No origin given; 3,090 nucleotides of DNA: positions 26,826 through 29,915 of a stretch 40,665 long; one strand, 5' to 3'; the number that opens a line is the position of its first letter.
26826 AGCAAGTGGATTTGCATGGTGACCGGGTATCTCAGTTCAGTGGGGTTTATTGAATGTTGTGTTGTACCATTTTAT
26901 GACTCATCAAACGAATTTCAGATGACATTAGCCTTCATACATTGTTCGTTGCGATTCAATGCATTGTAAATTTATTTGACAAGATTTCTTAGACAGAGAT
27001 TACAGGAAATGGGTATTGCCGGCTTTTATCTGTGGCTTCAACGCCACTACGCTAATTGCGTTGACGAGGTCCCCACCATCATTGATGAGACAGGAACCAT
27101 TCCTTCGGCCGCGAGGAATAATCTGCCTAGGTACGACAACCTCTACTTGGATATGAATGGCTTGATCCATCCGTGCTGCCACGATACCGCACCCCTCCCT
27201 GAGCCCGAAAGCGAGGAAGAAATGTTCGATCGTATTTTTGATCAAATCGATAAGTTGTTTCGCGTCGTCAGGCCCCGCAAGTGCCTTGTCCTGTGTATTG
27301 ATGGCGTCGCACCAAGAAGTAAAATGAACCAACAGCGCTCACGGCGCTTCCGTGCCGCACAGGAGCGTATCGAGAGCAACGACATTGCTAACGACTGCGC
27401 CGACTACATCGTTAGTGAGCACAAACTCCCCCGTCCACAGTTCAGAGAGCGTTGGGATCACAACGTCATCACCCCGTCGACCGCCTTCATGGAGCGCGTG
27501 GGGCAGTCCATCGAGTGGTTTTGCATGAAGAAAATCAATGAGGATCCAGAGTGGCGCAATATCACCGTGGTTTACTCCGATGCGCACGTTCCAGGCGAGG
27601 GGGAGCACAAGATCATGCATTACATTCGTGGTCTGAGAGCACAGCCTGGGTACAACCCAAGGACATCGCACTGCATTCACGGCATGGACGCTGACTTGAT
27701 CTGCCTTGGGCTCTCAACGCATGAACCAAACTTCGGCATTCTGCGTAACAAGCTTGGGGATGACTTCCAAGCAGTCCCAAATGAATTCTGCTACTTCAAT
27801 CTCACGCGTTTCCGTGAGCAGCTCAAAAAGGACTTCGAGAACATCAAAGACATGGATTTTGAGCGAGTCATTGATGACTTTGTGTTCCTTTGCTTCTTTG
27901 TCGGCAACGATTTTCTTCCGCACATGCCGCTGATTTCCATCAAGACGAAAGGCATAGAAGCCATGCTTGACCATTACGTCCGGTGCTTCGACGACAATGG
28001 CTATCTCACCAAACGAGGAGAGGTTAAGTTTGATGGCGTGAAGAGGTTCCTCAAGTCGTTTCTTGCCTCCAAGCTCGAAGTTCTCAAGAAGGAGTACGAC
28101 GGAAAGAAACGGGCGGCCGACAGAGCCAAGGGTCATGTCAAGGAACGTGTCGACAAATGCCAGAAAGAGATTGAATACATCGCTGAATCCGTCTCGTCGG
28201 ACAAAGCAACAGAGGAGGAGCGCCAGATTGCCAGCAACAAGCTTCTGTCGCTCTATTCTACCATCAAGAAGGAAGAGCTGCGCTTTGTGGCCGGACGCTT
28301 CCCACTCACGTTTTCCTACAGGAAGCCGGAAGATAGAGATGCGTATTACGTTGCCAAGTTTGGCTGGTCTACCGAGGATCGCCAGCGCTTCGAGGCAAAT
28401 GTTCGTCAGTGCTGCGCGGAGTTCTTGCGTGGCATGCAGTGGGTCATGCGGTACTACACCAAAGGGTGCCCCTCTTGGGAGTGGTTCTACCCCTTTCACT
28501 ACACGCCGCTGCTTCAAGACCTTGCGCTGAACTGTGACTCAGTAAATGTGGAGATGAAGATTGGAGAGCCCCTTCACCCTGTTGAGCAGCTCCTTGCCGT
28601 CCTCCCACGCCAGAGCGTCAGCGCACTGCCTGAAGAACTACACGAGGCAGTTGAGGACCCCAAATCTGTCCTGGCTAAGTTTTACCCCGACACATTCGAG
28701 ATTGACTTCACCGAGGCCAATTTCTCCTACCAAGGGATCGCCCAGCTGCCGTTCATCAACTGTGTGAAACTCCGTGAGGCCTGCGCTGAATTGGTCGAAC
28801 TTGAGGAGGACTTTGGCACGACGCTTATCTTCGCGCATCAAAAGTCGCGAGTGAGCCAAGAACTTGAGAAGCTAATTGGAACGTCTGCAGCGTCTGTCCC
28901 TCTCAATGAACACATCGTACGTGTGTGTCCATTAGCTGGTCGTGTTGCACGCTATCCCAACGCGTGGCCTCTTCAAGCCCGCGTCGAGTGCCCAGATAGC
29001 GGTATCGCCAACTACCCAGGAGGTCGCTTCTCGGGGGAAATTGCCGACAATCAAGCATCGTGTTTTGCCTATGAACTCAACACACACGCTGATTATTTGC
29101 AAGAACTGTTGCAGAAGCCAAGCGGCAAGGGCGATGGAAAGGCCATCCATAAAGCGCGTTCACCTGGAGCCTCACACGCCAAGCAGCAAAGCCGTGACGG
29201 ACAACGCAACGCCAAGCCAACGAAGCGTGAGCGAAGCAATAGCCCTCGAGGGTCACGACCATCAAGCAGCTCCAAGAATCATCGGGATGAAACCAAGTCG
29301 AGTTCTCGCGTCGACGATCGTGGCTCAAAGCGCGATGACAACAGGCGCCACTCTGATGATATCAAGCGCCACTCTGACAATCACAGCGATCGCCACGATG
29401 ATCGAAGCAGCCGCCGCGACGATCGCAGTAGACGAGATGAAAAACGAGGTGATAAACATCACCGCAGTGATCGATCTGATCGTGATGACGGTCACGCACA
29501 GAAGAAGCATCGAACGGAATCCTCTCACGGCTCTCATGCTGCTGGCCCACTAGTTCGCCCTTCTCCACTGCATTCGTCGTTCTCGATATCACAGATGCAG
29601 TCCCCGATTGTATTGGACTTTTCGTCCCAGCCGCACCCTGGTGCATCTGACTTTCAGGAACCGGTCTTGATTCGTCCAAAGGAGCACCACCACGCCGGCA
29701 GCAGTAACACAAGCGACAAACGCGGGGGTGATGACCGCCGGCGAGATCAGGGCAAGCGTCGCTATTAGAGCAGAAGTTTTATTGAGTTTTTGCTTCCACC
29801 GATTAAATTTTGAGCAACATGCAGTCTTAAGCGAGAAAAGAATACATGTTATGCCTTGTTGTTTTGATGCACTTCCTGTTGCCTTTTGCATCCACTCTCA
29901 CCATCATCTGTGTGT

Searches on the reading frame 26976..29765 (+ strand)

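Call 19: search_protein_families(library=pfam, proteins=[window:26976-29765:+], max_evalue=0.001)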
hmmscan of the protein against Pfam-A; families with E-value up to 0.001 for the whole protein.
window:26976-29765:+ (930 aa): 2 families
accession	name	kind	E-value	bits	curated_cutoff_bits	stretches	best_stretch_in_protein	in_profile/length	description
PF03159.24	XRN_N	-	2.2e-89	299.5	22.9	1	12-258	1-240/241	XRN 5'-3' exonuclease N-terminus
PF17846.6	XRN_M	-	1.1e-72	245.8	23.8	1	293-607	2-324/443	Xrn1 helical domain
